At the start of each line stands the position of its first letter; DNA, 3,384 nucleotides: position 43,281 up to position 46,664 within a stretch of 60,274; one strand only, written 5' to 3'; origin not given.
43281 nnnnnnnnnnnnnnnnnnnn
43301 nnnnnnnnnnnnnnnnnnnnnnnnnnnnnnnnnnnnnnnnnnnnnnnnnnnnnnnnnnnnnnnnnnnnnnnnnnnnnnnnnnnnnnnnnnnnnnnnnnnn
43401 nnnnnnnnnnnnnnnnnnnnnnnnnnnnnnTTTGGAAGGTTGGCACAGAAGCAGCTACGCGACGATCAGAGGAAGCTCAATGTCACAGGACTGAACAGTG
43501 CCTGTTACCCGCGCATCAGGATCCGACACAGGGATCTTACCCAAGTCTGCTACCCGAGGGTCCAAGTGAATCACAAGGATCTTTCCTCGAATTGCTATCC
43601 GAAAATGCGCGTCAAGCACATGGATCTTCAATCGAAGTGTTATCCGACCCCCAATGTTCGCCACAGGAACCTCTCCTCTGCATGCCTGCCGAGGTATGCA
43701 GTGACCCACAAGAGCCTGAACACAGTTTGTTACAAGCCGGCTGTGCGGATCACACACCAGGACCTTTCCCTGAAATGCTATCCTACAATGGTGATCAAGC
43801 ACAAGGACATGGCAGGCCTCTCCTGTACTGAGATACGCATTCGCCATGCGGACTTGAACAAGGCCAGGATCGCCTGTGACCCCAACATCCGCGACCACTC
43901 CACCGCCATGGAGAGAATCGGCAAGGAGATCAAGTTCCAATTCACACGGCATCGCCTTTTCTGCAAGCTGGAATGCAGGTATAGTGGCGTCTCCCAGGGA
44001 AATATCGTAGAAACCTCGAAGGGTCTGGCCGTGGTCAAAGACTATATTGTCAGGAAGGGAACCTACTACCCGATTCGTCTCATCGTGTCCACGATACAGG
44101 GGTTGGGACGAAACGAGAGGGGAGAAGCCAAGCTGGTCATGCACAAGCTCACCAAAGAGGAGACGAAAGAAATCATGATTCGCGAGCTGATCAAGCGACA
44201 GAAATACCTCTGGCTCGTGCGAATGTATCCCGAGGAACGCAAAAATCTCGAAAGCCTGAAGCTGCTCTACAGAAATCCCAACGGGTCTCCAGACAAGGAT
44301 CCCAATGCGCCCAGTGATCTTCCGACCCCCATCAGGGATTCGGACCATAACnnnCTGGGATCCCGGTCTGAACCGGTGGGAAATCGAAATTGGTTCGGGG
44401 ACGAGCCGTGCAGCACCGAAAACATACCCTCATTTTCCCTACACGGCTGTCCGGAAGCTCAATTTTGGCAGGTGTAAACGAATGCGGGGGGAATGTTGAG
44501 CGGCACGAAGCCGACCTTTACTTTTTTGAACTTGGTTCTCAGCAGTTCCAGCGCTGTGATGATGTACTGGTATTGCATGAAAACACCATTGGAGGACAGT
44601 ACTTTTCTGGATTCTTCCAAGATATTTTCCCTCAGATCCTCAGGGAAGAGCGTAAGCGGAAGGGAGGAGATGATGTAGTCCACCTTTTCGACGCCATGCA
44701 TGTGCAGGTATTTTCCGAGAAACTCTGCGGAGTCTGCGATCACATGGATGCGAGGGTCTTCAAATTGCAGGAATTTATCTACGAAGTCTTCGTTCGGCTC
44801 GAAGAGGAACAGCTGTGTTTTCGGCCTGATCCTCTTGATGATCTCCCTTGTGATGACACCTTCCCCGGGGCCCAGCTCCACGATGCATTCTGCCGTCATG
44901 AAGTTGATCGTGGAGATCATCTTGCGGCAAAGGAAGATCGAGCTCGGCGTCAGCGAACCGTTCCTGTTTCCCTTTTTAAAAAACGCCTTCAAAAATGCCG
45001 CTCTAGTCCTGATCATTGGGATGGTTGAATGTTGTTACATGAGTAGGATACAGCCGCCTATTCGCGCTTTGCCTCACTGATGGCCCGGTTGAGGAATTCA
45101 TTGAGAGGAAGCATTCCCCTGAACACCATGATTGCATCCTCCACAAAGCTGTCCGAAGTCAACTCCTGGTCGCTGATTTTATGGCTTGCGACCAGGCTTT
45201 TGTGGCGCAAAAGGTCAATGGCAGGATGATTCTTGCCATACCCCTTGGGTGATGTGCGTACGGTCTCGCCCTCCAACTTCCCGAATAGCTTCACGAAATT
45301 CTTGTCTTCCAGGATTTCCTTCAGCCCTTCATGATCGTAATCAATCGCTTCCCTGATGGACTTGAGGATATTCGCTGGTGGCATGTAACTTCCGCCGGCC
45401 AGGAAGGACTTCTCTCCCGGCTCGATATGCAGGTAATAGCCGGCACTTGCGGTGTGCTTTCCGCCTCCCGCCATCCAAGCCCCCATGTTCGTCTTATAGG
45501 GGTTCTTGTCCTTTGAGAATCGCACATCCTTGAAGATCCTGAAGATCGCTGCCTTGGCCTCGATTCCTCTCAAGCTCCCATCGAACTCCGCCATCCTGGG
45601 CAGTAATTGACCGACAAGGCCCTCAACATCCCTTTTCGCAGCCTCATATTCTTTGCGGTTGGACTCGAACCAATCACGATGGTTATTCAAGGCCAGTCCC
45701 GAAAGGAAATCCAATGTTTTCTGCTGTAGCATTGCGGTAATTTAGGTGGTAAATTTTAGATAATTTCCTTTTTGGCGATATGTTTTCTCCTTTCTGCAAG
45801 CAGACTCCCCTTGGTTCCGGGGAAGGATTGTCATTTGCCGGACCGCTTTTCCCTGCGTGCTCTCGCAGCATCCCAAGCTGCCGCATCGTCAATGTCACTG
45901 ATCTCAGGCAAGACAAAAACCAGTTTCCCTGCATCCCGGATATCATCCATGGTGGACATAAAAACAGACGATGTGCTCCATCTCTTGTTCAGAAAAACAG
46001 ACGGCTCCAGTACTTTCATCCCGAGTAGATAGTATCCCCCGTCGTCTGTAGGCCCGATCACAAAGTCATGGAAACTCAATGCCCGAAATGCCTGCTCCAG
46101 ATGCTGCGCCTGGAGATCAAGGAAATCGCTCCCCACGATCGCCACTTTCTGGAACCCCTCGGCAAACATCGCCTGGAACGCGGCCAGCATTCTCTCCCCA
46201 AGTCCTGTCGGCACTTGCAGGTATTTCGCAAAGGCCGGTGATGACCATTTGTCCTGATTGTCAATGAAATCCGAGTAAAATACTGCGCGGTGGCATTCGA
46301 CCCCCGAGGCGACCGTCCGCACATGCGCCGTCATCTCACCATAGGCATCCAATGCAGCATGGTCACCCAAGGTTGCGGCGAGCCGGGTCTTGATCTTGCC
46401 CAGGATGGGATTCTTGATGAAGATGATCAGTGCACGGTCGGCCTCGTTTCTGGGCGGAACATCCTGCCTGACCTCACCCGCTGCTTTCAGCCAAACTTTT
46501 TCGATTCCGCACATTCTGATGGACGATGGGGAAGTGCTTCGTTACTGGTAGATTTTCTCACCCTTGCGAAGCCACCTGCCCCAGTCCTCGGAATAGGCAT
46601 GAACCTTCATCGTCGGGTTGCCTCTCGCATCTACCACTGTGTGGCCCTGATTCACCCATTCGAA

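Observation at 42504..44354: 616-codon ORF built from about 25 in-frame degenerate 15-residue H-x-x-L-N repeats, extremely basic, no family recognised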

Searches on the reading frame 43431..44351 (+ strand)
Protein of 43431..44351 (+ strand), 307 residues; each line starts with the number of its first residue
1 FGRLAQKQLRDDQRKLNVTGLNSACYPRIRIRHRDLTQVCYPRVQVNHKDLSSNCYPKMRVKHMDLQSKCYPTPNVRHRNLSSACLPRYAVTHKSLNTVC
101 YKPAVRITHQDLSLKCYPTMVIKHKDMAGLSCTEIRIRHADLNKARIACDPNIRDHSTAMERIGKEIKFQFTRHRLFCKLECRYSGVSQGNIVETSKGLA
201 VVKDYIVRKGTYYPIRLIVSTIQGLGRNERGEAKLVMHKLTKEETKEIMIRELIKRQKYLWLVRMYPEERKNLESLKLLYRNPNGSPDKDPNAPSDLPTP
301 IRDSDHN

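Call 45: predict_structure(alignment_id=A4)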
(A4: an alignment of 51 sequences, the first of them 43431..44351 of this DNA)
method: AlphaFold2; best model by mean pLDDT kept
length: 307 residues; sequences in the alignment: 51
mean_pLDDT: 67.6   pTM: 0.44
mean pLDDT of the five models: 67.6, 66.5, 66.5, 65.2, 63.8
residues with pLDDT >= 90: 89; 70-90: 38; 50-70: 93; < 50: 87
segments of 3 or more residues with pLDDT < 50: 1-13, 15-17, 25-30, 32-37, 40-49, 59-67, 69-72, 85-90, 92-95, 99-101, 106-111
pLDDT, mean of each block of 10 residues (from residue 1): 48 49 48 47 47 51 45 47 48 49 49 53 55 63 72 83 89 58 76 96 90 87 94 97 95 92 93 95 62 57 61
secondary structure, 60 per line:
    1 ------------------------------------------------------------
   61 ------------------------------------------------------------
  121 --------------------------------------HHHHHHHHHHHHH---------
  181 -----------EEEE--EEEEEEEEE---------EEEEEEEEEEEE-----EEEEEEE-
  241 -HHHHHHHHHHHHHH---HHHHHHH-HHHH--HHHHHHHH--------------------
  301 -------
elements in order: H159-171 E192-195 E198-206 E216-227 E233-239 H242-255 H259-265 H267-270 H273-280
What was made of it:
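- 44286..44354 (+): Pro/Asn/Asp-rich C-terminal tail and stop codon. Low pLDDT (call 45).
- On T9SS cargo (type A or B C-terminal sorting domain): The predicted C-terminal domain is a 4-strand barrel plus helices followed by a disordered tail (call 45).
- Closest known: 15-residue-per-coil beta-helix of spruce budworm antifreeze protein. Different: Here the units are Arg/Lys-rich with Pro, and no helix is predicted (call 45).
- Checked: The C-terminal part is globular: pLDDT is above 90 for most of about ORF residues 500-590 (call 45).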

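Call 48: fold_search(model_id=the predicted structure, library=pdb)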
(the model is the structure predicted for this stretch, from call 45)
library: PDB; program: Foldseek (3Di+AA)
matches with E <= 10: 290; with E <= 0.001: 0
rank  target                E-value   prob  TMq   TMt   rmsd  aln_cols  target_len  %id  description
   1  6fc5                  1.4e-01  0.93  0.14  0.45   7.9        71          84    8  Bik1 CAP-Gly domain (released 2018-04-11)
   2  6fc6_A                1.9e-01  0.92  0.14  0.45   8.0        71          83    7  Bik1 CAP-Gly domain with ETF peptide from Bim1 (released 2018-04-11)
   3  2jtm_MODEL_1_A        2.5e-01  0.33  0.10  0.35   6.1        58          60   19  Solution structure of Sso6901 from Sulfolobus solfataricus P2 (released 2008-04-29)
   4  8cd6                  3.4e-01  0.69  0.12  0.23   3.6        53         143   11  structure of HEX-1 (cyto V2) from N. crassa grown in living insect cells, diffracted at 100K and resolved using CrystFEL (released 2024-02-21)
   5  5wvy_A                3.6e-01  0.15  0.10  0.30   6.5        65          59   18  The crystal structure of Cren7 mutant L28V in complex with dsDNA (released 2017-04-26)
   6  1ueb_B                4.9e-01  0.30  0.13  0.20   4.6        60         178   15  Crystal structure of translation elongation factor P from Thermus thermophilus HB8 (released 2004-05-25)
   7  1ueb_A                4.9e-01  0.30  0.13  0.20   4.6        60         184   15  Crystal structure of translation elongation factor P from Thermus thermophilus HB8 (released 2004-05-25)
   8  8qlu                  5.2e-01  0.63  0.12  0.24   3.4        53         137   13  Aspergillus fumigatus Woronin Body Major protein crystallized in cellulo (released 2024-10-02)
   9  1iz6_C                5.2e-01  0.21  0.11  0.21   5.4        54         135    7  Crystal Structure of Translation Initiation Factor 5A from Pyrococcus Horikoshii (released 2003-01-28)
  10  8cd4                  5.6e-01  0.60  0.12  0.24   3.4        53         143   11  structure of HEX-1 from N. crassa crystallized in cellulo (cytosol), diffracted at 100K and resolved using CrystFEL (released 2024-02-21)
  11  3hks_A                5.6e-01  0.33  0.13  0.24   5.1        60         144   12  Crystal structure of eukaryotic translation initiation factor eIF-5A2 from Arabidopsis thaliana (released 2009-09-29)
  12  5vy1_A                5.6e-01  0.25  0.10  0.15  14.3        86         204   16  Crystal structure of the extended Tudor domain from BmPAPI (released 2017-06-14)
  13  8k2d_CE               5.9e-01  0.09  0.10  0.17   7.7        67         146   10  Cryo-EM structure of the yeast 80S ribosome with tigecycline, eEF2, Stm1 and eIF5A (released 2024-07-10)
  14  1x6o                  6.3e-01  0.35  0.13  0.24   4.2        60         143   12  Structural Analysis of Leishmania braziliensis eukaryotic initiation factor 5a (released 2004-08-24)
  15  8bsj_La               6.7e-01  0.69  0.15  0.33   4.7        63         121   16  Giardia Ribosome in PRE-T Classical State (C) (released 2023-03-22)
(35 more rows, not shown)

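Call 49: search_protein_families(library=pfam, alignment_id=A4, max_evalue=0.1)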
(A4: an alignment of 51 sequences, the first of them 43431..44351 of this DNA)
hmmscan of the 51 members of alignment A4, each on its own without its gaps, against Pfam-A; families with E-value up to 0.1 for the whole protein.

A. member 1, window:43431-44351:+ (307 aa): 0 families

B. families by the number of members that match (of 51 scanned): 12 families
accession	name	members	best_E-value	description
PF17175.10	MOLO1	2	0.00017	Modulator of levamisole receptor-1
PF08017.16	Fibrinogen_BP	1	8.6e-05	Fibrinogen binding protein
PF21827.1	New_glue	1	0.014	New glue protein family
PF24786.1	RXYLT1_N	1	0.022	RXYLT1 N-terminal domain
PF02387.20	IncFII_repA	1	0.028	IncFII RepA protein family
PF08781.15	DP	1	0.028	Transcription factor DP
PF10528.15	GLEYA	1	0.032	GLEYA domain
PF24033.1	DUF7342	1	0.061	Family of unknown function (DUF7342)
PF04085.20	MreC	1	0.083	Rod shape-determining protein MreC, barrel core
PF10763.15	DUF2584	1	0.085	Protein of unknown function (DUF2584)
PF18303.6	Saf_2TM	1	0.086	SAVED-fused 2TM effector domain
PF18967.5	PycTM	1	0.092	Pycsar effector protein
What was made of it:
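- On Any curated repeat family (pentapeptide, hexapeptide, TPR, PPR, LRR, HEAT, Curlin_rpt, etc.; Pfam-A): 0 consistent families across 51 family members at E<=0.1 (call 49).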

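Call 58: fold_search(model_id=the predicted structure, library=viral)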
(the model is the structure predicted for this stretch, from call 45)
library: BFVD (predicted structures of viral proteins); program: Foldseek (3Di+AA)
matches with E <= 10: 48; with E <= 0.001: 0
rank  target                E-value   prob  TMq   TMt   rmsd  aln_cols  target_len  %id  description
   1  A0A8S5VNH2            9.3e-03  0.87  0.14  0.32   9.1       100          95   15  (no name in the UniProt tables at hand)
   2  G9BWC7                4.0e-02  0.75  0.14  0.15  16.7       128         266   12  (no name in the UniProt tables at hand)
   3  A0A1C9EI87            8.3e-02  0.91  0.13  0.48   4.4        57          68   18  DUF1653 domain-containing protein [Rhodococcus phage ChewyVIII]
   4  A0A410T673            2.0e-01  0.33  0.13  0.24  14.2       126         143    6  (no name in the UniProt tables at hand)
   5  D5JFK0                2.1e-01  0.10  0.11  0.11  17.2       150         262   13  Uncharacterized protein [Klebsiella phage KP15]
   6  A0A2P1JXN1            2.5e-01  0.89  0.17  0.58   4.3        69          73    9  Uncharacterized protein [Rhodococcus phage Finch]
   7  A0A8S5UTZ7            3.0e-01  0.77  0.13  0.47   5.6        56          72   12  Uncharacterized protein [Siphoviridae sp. ctpyK9]
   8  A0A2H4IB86            5.5e-01  0.12  0.14  0.07  32.8       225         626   13  KTSC and Metallopeptidase-like N-terminal fusion domain-containing protein [Erwinia phage vB_EamM_Y3]
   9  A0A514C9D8            9.0e-01  0.05  0.10  0.08  38.3       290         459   11  L2 [Human papillomavirus]
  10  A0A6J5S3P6            1.1e+00  0.20  0.14  0.25  10.2       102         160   15  Uncharacterized protein [uncultured Caudovirales phage]
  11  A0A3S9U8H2            1.4e+00  0.04  0.11  0.17  16.9       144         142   12  (no name in the UniProt tables at hand)
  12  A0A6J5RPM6            1.6e+00  0.08  0.08  0.04   7.9        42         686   21  AAA domain containing protein [uncultured Caudovirales phage]
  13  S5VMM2                1.7e+00  0.15  0.13  0.21   8.3        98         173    9  Uncharacterized protein [Pseudomonas phage PaBG]
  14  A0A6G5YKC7            1.7e+00  0.07  0.11  0.30  11.4        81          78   10  (no name in the UniProt tables at hand)
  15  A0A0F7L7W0            1.8e+00  0.02  0.09  0.11  34.5       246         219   13  Uncharacterized protein [uncultured marine virus]
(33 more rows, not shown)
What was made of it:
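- On Solved-structure relatives (PDB) by sequence or fold: Best Foldseek E is 0.14 in PDB, to SH3-like small barrels with TM below 0.5 (call 48), and 0.009 in BFVD to an unnamed protein (call 58).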

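Call 59: find_homologous_proteins(query=A4, max_evalue=0.001)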
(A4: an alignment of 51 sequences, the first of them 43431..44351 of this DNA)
Query A4 (51 sequences) (307 aa, profile of the alignment): 26 proteins with E <= 0.001 among 8000 candidates.
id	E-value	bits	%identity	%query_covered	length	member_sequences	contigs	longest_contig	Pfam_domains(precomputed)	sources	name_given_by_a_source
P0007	9.5e-105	369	42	85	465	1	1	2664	-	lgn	-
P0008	1.0e-100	355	40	86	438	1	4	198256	-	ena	-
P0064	8.7e-99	349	43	85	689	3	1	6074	-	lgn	-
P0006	9.8e-95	336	37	87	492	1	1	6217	-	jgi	jgi:hypothetical protein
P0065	1.6e-82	296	34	87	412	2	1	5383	-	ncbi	ncbi:MAG: hypothetical protein ACOCZ8_02035 [Bacteroidota bacterium]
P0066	1.3e-81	293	66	97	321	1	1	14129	-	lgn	-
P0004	2.6e-81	292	49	97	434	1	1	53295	-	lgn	-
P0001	1.1e-80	290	55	91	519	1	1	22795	-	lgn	-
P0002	6.0e-75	271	59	96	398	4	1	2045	-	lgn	-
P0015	8.9e-74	267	33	79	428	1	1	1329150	-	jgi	jgi:hypothetical protein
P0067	3.0e-73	265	78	90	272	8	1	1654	-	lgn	-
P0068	9.7e-73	264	51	98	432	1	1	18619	-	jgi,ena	-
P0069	1.3e-72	263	53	96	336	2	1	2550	-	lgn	-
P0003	9.0e-70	254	50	95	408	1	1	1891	-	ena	-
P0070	5.0e-69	251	67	64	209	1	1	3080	-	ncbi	ncbi:MAG: hypothetical protein AAF570_07785, partial [Bacteroidota bacterium]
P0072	6.7e-58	215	100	61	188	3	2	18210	-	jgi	jgi:hypothetical protein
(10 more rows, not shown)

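Call 60: find_encoding_contigs(protein=P0072, flank=5000, max_places=2)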
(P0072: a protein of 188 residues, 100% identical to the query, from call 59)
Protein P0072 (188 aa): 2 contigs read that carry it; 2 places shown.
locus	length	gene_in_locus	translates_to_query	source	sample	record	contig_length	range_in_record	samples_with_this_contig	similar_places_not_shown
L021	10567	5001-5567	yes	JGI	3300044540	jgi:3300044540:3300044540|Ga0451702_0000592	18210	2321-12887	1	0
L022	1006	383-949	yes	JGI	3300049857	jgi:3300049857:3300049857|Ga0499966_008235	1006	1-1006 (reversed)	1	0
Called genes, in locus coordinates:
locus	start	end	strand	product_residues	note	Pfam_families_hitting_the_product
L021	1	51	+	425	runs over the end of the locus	-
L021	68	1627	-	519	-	PF01464:SLT, PF01476:LysM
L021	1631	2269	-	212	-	PF01596:Methyltransf_3, PF01135:PCMT, PF13847:Methyltransf_31 (weak), PF13578:Methyltransf_24, PF13649:Methyltransf_25 (weak)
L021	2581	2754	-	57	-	-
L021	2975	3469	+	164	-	-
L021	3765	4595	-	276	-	-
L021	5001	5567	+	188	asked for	-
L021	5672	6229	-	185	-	-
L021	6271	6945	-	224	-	PF09365:DUF2461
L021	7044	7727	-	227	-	PF09837:DUF2064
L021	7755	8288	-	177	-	PF00581:Rhodanese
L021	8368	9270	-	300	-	PF01513:NAD_kinase, PF20143:NAD_kinase_C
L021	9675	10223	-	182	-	PF02581:TMP-TENI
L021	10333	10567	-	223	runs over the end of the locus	PF00571:CBS (weak)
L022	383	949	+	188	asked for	-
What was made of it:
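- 42552..44348 (-): Two antisense shadow ORFs (42552..43406 and 43455..44348, same frame). They are not genes. A JGI annotation of a contig 100% identical to the window in two sampled protein segments nevertheless calls a 276-aa minus-strand gene here (call 60).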

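Call 74: find_related_loci(query=A3, collection=viral_contigs, flank=5000)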
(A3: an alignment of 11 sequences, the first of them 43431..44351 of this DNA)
Query A3 (307 aa) in viral_contigs; peptide patterns used: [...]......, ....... (x = any residue, [..] = any of these).
81 stretches matched a pattern, but none encodes a relative of the query by tblastn (E <= 1e-3).
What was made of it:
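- On Phage or mobile-element protein: No relative in IMG/VR (call 74).
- Tried and rejected: IMG/VR held no relatives (call 74).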

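Call 84: search_solved_structures(query=A4, max_evalue=10, show_alignments=1)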
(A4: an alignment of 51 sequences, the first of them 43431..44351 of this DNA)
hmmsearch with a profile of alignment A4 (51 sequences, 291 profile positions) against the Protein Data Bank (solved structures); distinct sequences matched with E-value up to 10: 2.
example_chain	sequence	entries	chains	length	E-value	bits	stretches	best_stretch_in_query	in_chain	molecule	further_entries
5oql_m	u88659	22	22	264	1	12.3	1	222-240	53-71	40S ribosomal protein S4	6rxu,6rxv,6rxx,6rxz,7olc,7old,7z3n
7r81_F2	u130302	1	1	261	1.2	12.1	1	222-240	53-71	40S ribosomal protein S4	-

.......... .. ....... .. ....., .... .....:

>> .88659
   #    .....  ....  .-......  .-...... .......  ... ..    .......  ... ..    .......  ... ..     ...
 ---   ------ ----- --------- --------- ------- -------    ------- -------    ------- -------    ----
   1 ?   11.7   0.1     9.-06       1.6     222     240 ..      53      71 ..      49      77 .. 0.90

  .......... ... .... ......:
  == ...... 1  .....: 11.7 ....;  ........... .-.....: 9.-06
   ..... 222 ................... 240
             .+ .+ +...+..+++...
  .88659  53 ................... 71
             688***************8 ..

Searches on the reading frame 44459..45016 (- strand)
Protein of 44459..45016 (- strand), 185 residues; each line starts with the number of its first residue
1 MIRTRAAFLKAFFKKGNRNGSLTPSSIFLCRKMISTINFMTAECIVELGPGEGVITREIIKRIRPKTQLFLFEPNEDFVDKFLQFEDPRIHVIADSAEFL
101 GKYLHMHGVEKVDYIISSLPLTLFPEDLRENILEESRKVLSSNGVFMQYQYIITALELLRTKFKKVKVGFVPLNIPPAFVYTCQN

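Call 4: search_protein_families(library=pfam, proteins=[window:44459-45016:-], max_evalue=1)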
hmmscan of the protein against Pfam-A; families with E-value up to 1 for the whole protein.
window:44459-45016:- (185 aa): 8 families
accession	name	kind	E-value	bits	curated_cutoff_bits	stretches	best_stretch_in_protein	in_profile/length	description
PF13649.12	Methyltransf_25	-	2.8e-05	25.2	27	1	45-144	1-97/97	Methyltransferase domain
PF00398.26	RrnaAD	-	3.7e-05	23.4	24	1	31-141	20-128/263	Ribosomal RNA adenine dimethylase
PF08242.18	Methyltransf_12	-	0.0013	19.9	30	1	46-146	1-98/98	Methyltransferase domain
PF12771.13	SusD-like_2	-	0.0053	16.1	27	1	72-107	238-273/415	Starch-binding associating with outer membrane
PF01564.23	Spermine_synth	-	0.011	15.8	22.9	1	84-161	68-144/186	Spermine/spermidine synthase domain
PF13847.12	Methyltransf_31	-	0.012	15.8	27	1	45-147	7-108/145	Methyltransferase domain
PF08241.18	Methyltransf_11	-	0.12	13.5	21.2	1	47-147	2-94/95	Methyltransferase domain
PF08704.16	GCD14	-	0.12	12.5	26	1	39-109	38-106/247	tRNA methyltransferase complex GCD14 subunit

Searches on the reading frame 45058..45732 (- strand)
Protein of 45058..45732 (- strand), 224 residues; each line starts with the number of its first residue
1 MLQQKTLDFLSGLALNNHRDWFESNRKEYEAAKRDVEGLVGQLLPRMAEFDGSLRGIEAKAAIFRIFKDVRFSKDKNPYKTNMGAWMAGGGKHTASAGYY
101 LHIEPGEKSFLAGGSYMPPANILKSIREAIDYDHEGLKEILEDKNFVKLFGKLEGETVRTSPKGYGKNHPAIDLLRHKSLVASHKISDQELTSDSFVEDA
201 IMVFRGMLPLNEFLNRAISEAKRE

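Call 4: search_protein_families(library=pfam, proteins=[window:45058-45732:-], max_evalue=1)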
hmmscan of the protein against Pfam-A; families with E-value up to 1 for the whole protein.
window:45058-45732:- (224 aa): 1 family
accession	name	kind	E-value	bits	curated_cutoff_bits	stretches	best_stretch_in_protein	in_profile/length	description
PF09365.15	DUF2461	-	1.1e-70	238.2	22.8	1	5-213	1-208/208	Conserved hypothetical protein (DUF2461)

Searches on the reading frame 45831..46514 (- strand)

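Call 57: search_protein_families(library=pfam, proteins=[window:45831-46514:-], max_evalue=0.00001)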
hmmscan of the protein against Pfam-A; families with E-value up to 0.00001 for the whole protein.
window:45831-46514:- (227 aa): 1 family
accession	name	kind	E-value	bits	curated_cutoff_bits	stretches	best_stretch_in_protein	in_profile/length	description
PF09837.15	DUF2064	-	2.2e-29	102.1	25.8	1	67-181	4-120/120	Uncharacterized protein conserved in bacteria (DUF2064)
